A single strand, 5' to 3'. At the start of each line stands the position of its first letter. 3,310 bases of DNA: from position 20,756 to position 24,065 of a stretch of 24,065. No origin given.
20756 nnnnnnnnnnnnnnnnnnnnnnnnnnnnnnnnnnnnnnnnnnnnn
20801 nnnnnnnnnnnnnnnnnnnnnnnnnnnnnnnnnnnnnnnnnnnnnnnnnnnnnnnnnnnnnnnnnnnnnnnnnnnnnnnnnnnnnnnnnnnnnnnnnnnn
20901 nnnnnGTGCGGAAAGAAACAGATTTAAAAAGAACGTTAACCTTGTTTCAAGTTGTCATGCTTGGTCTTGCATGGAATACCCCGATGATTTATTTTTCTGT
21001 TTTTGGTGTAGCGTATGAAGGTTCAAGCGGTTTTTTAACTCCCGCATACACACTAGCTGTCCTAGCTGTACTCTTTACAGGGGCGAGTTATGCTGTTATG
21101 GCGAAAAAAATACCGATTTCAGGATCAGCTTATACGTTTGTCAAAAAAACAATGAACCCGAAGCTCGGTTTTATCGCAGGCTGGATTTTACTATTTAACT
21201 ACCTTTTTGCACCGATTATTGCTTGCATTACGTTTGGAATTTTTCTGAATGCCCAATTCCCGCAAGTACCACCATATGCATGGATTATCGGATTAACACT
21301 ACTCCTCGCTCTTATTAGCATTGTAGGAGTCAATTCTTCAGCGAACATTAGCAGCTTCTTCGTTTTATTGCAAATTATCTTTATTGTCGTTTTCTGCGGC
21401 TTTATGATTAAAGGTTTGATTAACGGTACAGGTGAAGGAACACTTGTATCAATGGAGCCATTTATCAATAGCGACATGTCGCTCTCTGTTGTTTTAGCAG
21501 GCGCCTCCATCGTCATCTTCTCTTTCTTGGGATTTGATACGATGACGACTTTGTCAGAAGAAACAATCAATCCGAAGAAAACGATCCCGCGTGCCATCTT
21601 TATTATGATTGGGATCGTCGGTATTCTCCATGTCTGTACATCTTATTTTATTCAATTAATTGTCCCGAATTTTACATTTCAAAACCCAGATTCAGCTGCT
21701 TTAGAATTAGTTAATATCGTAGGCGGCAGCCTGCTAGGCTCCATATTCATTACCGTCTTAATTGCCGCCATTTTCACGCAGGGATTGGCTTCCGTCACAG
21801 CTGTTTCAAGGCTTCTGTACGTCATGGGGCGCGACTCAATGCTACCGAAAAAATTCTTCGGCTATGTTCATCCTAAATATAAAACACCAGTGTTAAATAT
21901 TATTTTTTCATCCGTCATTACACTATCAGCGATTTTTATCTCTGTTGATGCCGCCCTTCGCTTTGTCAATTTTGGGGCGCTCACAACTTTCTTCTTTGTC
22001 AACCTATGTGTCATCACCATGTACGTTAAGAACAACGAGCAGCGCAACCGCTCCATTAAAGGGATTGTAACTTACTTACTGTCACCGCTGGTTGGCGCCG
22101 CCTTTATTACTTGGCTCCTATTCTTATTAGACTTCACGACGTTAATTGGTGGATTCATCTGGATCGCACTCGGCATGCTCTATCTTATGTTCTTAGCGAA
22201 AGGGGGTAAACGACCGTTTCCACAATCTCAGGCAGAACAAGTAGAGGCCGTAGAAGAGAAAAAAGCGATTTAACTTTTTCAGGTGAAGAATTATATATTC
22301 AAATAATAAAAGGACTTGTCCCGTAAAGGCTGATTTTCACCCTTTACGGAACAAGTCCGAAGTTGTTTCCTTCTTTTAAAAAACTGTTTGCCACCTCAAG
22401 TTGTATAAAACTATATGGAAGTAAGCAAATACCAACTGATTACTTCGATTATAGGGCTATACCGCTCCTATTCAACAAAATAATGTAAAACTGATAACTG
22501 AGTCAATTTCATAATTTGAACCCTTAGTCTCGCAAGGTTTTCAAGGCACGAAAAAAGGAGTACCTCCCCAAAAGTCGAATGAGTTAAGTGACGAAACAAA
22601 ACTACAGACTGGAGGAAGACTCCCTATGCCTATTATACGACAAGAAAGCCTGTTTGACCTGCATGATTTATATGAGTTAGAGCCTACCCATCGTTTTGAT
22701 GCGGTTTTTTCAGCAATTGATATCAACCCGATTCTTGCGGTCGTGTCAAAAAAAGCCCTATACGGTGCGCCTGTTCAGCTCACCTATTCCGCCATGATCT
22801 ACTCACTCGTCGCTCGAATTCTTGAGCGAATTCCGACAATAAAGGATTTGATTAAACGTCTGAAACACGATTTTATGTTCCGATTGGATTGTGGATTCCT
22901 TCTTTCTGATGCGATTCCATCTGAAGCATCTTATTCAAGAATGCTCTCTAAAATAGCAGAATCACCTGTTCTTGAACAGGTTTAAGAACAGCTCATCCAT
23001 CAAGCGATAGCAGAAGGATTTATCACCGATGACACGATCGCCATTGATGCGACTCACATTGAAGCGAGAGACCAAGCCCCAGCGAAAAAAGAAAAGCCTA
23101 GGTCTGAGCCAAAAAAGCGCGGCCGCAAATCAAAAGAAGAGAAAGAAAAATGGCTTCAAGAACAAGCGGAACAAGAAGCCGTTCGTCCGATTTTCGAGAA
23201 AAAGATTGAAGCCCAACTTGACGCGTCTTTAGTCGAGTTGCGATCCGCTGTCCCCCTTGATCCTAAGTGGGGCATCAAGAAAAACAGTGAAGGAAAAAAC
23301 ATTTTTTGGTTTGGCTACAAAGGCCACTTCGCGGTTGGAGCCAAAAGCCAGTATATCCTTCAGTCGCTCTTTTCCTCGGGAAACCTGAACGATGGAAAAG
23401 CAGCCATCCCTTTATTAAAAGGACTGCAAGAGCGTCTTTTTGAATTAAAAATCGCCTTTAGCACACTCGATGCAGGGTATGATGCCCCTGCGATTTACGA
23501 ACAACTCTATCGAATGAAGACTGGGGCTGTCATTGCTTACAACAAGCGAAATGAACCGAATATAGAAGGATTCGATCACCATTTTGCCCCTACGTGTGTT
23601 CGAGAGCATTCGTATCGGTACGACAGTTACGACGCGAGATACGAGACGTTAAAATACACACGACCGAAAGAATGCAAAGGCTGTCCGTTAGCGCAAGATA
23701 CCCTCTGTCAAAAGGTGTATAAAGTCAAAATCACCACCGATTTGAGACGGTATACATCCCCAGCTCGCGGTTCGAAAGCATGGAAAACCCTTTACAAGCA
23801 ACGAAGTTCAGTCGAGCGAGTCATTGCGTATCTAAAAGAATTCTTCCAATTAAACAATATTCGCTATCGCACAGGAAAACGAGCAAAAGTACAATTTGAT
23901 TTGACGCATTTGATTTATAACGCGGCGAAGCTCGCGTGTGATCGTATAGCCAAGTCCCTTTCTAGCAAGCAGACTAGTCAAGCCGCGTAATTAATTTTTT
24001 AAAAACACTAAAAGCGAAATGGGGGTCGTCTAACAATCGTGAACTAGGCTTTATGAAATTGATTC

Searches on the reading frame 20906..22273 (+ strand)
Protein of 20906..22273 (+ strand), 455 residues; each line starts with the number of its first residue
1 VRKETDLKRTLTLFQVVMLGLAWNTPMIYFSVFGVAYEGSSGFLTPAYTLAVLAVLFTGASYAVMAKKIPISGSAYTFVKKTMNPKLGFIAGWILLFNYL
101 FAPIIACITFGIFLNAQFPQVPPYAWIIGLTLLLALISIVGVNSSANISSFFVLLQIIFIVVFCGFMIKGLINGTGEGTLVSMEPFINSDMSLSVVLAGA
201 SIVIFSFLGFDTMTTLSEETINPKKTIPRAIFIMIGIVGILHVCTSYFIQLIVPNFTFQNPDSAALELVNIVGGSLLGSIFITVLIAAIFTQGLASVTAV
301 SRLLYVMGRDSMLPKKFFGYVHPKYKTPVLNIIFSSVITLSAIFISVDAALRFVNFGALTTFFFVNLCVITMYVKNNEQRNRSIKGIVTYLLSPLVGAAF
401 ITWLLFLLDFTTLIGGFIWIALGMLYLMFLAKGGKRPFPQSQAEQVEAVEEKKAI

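Call 5: search_protein_families(library=pfam, proteins=[window:20906-22273:+])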
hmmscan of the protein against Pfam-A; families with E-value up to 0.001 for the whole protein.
window:20906-22273:+ (455 aa): 2 families
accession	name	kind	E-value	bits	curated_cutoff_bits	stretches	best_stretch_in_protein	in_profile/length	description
PF13520.12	AA_permease_2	-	1.1e-35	123.8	27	1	25-408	13-401/427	Amino acid permease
PF00324.27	AA_permease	-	2.4e-35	122.6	24.6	1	16-411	4-423/470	Amino acid permease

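Call 37: search_protein_families(library=ncbifam, proteins=[window:20906-22273:+])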
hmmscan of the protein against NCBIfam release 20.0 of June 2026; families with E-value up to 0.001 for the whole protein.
window:20906-22273:+ (455 aa): 22 families
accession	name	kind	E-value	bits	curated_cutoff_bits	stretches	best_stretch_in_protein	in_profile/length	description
TIGR00909.1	2A0306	subfamily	2.4e-49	168.4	556.8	1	7-428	1-428/429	amino acid transporter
NF053761.1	BrChAATpBcaP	equivalog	1.6e-45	156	690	2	131-429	163-451/460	branched-chain amino acid transporter BcaP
TIGR00906.1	2A0303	subfamily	1e-27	96.8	681.7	1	2-372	24-426/602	cationic amino acid transport permease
TIGR00908.1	2A0305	equivalog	3.9e-25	88.6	381.75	1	5-421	3-420/442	ethanolamine permease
NF007876.0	PRK10580.1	equivalog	1.7e-19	70.1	736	1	2-417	2-422/457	proline-specific permease ProY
TIGR00911.1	2A0308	subfamily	1.5e-18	66.6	701.8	1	50-388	89-431/505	L-type amino acid transporter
NF008466.1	PRK11357.1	equivalog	1.2e-17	64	800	1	5-351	4-354/446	fructoselysine/psicoselysine transporter FrlA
TIGR03428.1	ureacarb_perm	hypoth_equivalog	5.6e-17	61.8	740.45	1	7-374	11-387/475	permease, urea carboxylase system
TIGR01773.1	GABAperm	equivalog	1.2e-16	60.5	678.1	1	30-353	33-362/452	GABA permease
NF008094.0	PRK10836.1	subfamily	2e-15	56.6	735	1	6-363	12-384/489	amino acid permease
TIGR00913.1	2A0310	subfamily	2.8e-14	52.7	578.7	1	47-358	41-370/480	amino acid permease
NF008484.0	PRK11387.1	equivalog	7.5e-14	51.6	716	1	3-368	8-379/471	S-methylmethionine permease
NF008245.0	PRK11021.1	equivalog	1e-13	51.1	284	1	47-387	44-377/419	L-methionine/branched-chain amino acid transporter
NF008272.0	PRK11049.1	equivalog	5e-12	45.5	732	1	74-410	86-435/470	D-serine/D-alanine/glycine transporter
NF007602.0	PRK10249.1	equivalog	1.6e-11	43.9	851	1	6-362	18-373/458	phenylalanine transporter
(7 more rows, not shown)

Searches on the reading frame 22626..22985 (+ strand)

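Call 5: search_protein_families(library=pfam, proteins=[window:22626-22985:+])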
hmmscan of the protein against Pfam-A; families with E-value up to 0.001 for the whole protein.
window:22626-22985:+ (119 aa): 1 family
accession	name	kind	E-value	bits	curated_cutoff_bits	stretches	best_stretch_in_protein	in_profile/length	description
PF05598.16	DUF772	-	3.3e-08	33.9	23.1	1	51-118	4-69/74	Transposase domain (DUF772)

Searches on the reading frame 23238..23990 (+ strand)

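Call 5: search_protein_families(library=pfam, proteins=[window:23238-23990:+])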
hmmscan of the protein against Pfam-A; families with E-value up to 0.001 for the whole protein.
window:23238-23990:+ (250 aa): 3 families
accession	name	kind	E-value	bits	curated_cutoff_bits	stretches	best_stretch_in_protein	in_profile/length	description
PF01609.27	DDE_Tnp_1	-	1e-20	74.8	23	1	7-228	18-199/200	Transposase DDE domain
PF13751.12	DDE_Tnp_1_6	-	6.9e-12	46.2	25.1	1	131-232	18-124/125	Transposase DDE domain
PF13612.12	DDE_Tnp_1_3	-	7.1e-05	23.3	27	0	22-71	41-89/155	Transposase DDE domain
